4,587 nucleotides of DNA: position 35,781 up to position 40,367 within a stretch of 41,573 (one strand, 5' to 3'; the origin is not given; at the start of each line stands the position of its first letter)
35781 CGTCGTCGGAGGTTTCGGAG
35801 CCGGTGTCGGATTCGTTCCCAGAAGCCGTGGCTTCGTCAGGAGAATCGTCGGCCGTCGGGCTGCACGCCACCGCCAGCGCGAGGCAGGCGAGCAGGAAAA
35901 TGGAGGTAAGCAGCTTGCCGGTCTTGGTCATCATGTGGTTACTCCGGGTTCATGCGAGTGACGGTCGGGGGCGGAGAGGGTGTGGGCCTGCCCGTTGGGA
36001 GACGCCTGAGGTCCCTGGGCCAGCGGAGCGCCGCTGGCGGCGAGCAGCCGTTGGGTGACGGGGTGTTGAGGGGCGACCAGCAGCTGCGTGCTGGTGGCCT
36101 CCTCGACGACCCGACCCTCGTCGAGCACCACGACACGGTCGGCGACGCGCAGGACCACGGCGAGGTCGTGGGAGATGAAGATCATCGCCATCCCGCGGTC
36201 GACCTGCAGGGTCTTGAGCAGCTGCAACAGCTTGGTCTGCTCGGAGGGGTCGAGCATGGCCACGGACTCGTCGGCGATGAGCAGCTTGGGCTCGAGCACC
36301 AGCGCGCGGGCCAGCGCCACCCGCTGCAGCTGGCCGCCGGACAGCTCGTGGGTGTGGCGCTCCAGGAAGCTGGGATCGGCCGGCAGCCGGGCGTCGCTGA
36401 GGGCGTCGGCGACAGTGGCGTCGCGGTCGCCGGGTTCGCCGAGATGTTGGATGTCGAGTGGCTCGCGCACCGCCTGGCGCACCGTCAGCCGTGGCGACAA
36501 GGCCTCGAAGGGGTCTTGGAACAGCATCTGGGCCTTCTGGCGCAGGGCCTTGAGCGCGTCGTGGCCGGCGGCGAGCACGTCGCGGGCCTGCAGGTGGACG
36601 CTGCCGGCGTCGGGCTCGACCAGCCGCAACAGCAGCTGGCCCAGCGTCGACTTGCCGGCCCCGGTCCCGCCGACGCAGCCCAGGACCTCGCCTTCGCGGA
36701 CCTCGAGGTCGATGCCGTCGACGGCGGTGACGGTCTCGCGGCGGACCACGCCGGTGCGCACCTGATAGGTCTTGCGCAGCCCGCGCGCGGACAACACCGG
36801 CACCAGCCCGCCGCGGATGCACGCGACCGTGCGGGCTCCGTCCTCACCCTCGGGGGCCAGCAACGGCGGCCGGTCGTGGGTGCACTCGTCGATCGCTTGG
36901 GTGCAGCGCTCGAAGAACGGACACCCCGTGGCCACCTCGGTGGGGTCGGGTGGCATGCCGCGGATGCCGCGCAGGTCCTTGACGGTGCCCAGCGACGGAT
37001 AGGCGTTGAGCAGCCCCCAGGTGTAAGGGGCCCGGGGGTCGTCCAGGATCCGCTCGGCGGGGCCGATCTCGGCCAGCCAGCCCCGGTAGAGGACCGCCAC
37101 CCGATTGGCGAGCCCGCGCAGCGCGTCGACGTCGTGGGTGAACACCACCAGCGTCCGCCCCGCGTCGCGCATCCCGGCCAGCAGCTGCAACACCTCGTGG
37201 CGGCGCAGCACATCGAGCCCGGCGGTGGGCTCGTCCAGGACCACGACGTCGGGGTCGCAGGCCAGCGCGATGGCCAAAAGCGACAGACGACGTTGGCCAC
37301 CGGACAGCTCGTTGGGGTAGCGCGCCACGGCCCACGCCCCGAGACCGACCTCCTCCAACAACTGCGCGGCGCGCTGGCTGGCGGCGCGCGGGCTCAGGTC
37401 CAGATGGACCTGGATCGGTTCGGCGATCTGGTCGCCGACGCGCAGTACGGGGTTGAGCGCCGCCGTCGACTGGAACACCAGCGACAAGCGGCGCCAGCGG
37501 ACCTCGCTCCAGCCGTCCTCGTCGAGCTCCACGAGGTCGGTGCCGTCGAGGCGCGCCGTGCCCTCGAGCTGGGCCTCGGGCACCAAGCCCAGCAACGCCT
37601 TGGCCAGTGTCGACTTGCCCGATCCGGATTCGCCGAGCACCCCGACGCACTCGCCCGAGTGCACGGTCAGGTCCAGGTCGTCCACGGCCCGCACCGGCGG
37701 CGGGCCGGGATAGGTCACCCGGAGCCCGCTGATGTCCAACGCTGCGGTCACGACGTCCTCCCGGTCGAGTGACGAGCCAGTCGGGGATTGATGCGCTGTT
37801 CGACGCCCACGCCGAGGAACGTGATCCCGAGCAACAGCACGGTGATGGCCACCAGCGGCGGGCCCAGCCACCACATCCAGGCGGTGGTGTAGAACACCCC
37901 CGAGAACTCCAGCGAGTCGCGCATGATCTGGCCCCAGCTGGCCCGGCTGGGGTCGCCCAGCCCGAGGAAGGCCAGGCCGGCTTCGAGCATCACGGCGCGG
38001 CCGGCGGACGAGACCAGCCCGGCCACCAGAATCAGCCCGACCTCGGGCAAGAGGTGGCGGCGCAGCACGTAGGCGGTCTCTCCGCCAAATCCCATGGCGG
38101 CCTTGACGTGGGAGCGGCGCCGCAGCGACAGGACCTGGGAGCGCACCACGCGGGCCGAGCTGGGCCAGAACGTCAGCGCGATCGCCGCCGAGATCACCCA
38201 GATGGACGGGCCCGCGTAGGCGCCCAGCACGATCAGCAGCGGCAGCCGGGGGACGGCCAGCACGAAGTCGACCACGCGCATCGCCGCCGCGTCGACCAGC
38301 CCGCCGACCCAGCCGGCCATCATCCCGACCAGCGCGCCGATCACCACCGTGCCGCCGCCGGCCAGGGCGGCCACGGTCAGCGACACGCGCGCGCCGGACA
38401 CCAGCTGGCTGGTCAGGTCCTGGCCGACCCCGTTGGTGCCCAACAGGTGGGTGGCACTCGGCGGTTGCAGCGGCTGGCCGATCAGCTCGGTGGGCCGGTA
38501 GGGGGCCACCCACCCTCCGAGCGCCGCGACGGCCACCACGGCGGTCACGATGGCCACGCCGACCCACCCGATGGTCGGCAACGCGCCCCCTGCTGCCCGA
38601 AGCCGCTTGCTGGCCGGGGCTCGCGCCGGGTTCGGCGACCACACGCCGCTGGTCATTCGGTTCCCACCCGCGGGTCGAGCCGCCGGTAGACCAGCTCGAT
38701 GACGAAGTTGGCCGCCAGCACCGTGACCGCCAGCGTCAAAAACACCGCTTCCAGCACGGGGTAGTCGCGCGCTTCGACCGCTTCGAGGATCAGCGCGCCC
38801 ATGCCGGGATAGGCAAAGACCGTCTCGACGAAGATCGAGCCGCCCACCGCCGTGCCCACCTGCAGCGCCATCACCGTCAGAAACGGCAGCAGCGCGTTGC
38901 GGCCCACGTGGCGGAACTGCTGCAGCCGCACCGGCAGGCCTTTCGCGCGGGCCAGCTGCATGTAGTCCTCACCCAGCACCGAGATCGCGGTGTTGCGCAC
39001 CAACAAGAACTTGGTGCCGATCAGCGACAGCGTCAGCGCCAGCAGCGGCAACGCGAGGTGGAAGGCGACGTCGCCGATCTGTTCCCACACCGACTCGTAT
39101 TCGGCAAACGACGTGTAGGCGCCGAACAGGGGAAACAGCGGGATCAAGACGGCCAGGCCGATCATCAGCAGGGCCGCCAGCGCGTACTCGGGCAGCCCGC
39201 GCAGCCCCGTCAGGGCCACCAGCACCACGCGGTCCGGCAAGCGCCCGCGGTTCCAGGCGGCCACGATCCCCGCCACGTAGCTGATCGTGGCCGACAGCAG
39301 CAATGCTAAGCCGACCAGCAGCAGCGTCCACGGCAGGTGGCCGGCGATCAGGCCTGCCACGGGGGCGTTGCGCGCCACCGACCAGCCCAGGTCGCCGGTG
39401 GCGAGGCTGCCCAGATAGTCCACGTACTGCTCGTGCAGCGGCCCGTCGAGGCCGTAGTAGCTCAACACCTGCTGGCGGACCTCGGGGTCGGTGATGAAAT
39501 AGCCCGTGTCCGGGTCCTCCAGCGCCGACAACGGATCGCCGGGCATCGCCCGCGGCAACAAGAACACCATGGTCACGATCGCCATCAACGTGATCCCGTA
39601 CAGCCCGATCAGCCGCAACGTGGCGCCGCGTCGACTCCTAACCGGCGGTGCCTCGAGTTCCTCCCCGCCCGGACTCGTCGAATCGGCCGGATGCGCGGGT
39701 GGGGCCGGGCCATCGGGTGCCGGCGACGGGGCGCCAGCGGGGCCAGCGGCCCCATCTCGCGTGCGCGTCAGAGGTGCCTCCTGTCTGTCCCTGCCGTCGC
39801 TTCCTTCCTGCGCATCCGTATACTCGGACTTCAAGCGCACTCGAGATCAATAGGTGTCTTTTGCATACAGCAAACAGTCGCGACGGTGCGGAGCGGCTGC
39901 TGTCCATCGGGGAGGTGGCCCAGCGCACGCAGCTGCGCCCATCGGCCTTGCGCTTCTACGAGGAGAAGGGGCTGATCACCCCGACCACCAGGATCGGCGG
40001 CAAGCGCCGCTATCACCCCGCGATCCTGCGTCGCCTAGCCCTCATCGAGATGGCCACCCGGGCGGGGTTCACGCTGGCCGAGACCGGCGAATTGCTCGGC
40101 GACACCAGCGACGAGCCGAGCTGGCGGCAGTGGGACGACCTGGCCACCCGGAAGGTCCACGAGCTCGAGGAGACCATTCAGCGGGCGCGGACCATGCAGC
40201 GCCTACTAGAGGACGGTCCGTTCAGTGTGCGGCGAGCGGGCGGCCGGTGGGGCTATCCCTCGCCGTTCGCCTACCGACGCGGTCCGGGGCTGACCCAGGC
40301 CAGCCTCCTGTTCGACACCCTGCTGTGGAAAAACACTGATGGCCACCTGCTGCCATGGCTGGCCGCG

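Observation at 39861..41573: MerR DNA-binding domain fused to a cytoplasmic copy of the importer's own family-5 substrate-binding protein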

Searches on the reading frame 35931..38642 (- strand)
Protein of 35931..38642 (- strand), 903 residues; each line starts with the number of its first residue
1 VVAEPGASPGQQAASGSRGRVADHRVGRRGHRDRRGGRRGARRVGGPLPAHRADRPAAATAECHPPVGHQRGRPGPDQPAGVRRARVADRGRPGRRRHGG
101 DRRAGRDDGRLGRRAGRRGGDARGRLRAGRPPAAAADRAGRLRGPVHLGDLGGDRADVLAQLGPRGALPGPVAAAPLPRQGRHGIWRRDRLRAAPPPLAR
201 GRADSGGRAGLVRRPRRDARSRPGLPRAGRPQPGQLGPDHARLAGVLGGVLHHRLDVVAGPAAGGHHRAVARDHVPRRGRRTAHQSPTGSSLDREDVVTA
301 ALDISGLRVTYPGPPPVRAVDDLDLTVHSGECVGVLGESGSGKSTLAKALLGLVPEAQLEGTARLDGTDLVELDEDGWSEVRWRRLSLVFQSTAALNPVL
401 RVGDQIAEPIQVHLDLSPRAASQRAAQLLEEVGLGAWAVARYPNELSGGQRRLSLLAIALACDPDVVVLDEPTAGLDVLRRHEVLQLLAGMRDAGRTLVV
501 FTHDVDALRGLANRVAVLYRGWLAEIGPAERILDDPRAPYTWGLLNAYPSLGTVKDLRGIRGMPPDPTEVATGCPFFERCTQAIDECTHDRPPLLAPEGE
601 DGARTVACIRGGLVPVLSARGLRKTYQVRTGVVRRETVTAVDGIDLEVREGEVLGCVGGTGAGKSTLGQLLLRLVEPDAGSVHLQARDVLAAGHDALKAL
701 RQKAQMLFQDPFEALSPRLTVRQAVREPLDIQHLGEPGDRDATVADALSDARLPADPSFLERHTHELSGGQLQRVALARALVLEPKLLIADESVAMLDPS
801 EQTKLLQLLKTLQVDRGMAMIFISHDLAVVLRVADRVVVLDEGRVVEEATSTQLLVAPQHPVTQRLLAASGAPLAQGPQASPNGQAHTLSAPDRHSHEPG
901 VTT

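Call 4: search_protein_families(library=pfam, proteins=[window:35931-38642:-], max_evalue=0.01)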
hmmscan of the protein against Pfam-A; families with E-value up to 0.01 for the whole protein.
window:35931-38642:- (903 aa): 15 families
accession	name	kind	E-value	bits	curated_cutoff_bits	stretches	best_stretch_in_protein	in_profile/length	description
PF00005.33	ABC_tran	-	4.8e-59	199.3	25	2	642-794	2-136/137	ABC transporter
PF08352.17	oligo_HPY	-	1.4e-21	77.1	27.1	1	525-587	2-65/65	Oligopeptide/dipeptide transporter, C-terminal region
PF13304.12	AAA_21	-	2.9e-10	41.1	27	1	442-504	234-299/304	AAA domain, putative AbiEii toxin, Type IV TA system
PF02463.25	SMC_N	-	2.6e-09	37.3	40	1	332-508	26-202/220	RecF/RecN/SMC N terminal domain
PF13401.12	AAA_22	-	9e-09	36.2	27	1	653-823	7-121/130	AAA domain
PF13191.12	AAA_16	-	1.3e-05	26.2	32.6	1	327-466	19-104/167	AAA ATPase domain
PF13555.12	AAA_29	-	2.8e-05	24.2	27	0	326-352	18-44/61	P-loop containing region of AAA domain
PF20703.3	nSTAND1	-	0.00013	22.1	27.1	1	320-362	23-65/379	Novel STAND NTPase 1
PF03193.22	RsgA_GTPase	-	0.00054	20.3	30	0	322-352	99-128/174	RsgA GTPase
PF01935.23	DUF87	-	0.00059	20.4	23.2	0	333-351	26-44/220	Helicase HerA, central domain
PF13238.12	AAA_18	-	0.0026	18.6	29.4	0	333-350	1-18/128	AAA domain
PF14532.12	Sigma54_activ_2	-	0.0067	17.1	25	0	721-823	14-106/138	Sigma-54 interaction domain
PF06414.18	Zeta_toxin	-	0.0072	16.2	22.3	0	657-689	22-53/199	Zeta toxin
PF20720.3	nSTAND3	-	0.0078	16.4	27.2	0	331-351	18-38/155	Novel STAND NTPase 3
PF01078.27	Mg_chelatase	-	0.0095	15.8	20.3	0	333-360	25-52/207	Magnesium chelatase, subunit ChlI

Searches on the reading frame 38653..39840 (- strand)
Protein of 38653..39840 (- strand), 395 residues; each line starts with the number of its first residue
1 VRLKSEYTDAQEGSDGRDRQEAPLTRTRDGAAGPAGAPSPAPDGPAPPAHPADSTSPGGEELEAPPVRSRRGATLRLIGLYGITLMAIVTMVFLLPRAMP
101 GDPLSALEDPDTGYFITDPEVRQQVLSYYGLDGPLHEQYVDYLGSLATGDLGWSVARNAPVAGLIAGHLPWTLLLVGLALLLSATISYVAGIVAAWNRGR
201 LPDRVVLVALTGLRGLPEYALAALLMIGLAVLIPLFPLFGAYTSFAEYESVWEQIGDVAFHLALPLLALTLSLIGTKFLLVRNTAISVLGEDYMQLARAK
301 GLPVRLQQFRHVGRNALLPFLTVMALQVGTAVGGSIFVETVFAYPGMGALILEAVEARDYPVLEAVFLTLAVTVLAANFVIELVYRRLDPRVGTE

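Call 4: search_protein_families(library=pfam, proteins=[window:38653-39840:-], max_evalue=0.01)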
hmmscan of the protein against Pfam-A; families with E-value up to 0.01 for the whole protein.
window:38653-39840:- (395 aa): 2 families
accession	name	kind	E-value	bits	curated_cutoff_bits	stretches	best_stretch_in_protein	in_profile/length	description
PF00528.27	BPD_transp_1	-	7.1e-32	111.1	26.4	1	188-392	2-182/184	Binding-protein-dependent transport system inner membrane component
PF19300.4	BPD_transp_1_N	-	0.0003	21.4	23.8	1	83-150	14-76/114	Binding-prot-dependent transport system membrane comp, N-term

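Call 27: search_protein_families(library=ncbifam, proteins=[window:38653-39840:-], max_evalue=0.001)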
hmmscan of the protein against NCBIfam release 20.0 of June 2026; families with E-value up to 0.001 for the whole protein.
window:38653-39840:- (395 aa): 12 families
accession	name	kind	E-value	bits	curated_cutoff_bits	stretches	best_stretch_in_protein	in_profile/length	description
NF045470.1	Opp2B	equivalog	1.1e-61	208.7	350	1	83-392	7-299/300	nickel ABC transporter permease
NF045472.1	Opp4B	equivalog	3.9e-54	184.1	450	1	84-392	15-318/319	oligopeptide ABC transporter permease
NF045469.1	Opp1B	equivalog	7.2e-51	173.5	380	1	83-392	13-306/307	nickel/cobalt ABC transporter permease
NF011661.0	PRK15081.1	equivalog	1.3e-48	166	463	1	76-392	8-303/306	glutathione ABC transporter permease GsiC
TIGR02789.1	nickel_nikB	equivalog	2.6e-48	165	447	1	76-392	8-306/314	nickel ABC transporter permease subunit NikB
NF045471.1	Opp3B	equivalog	6.7e-45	153.8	480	1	80-392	11-302/308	oligopeptide ABC transporter permease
NF007677.0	PRK10352.1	equivalog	9.1e-44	149.8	433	1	76-392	8-306/314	nickel ABC transporter permease subunit NikB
NF008161.0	PRK10914.1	equivalog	4.2e-41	141.2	590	1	75-392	6-335/339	dipeptide ABC transporter permease DppB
NF007008.0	PRK09471.1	equivalog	4.3e-38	131.5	388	1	84-392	15-304/306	oligopeptide ABC transporter permease OppB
NF011712.0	PRK15133.1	subfamily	3.1e-32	111.9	445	1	117-393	81-360/364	microcin C ABC transporter permease YejB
NF043081.1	MMSYN1_0165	equivalog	9.1e-23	80.9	350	1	142-392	150-384/388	oligopeptide ABC transporter permease OppB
NF011690.0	PRK15110.1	equivalog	3.2e-20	72.8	432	1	132-383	32-304/321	putrescine export ABC transporter permease SapB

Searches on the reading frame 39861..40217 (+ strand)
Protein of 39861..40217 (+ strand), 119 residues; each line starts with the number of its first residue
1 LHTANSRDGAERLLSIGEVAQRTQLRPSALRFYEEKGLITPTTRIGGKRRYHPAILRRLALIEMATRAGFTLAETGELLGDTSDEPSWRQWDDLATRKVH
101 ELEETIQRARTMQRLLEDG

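Call 76: find_homologous_proteins(query=window:39861-40217:+, max_evalue=1e-8)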
Query seq(119 aa) (119 aa): 504 proteins with E <= 1e-8 among 568 candidates; the best 120 are listed.
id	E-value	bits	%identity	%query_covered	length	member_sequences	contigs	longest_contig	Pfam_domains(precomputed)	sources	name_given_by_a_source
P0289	3.8e-27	113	55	90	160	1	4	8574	PF00376.30,PF13411.13,PF09278.18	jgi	jgi:MerR family transcriptional regulator, redox-sensitive transcriptional activator SoxR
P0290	6.7e-26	109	52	90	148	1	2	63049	PF00376.30,PF13411.13,PF09278.18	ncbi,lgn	-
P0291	1.9e-23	101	50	89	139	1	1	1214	PF00376.30,PF13411.13,PF09278.18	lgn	-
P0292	6.9e-23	99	53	87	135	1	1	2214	PF00376.30,PF13411.13,PF09278.18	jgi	-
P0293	1.9e-22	97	49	98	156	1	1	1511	PF00376.30,PF13411.13,PF09278.18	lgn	-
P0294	3.1e-22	97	55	87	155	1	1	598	PF00376.30,PF13411.13,PF09278.18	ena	-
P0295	6.0e-22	96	54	86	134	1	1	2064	PF00376.30,PF13411.13,PF09278.18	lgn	-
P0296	7.8e-22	95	50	89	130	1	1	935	PF00376.30,PF13411.13,PF09278.18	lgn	-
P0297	2.8e-21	94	49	89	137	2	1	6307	PF00376.30,PF13411.13,PF09278.18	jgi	jgi:MerR family redox-sensitive transcriptional activator SoxR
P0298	3.6e-21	93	48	90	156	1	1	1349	PF00376.30,PF13411.13,PF09278.18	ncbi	-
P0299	3.6e-21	93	49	87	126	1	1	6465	PF00376.30,PF13411.13,PF09278.18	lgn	-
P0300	3.8e-21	93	49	89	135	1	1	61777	PF00376.30,PF13411.13,PF09278.18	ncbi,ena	-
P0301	5.4e-21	93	45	100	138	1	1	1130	PF00376.30,PF13411.13,PF09278.18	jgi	jgi:MerR family redox-sensitive transcriptional activator SoxR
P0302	6.2e-21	93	47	89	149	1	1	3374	PF00376.30,PF13411.13,PF09278.18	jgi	jgi:MerR family transcriptional regulator, redox-sensitive transcriptional activator SoxR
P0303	6.3e-21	93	46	90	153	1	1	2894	PF00376.30,PF13411.13,PF09278.18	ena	-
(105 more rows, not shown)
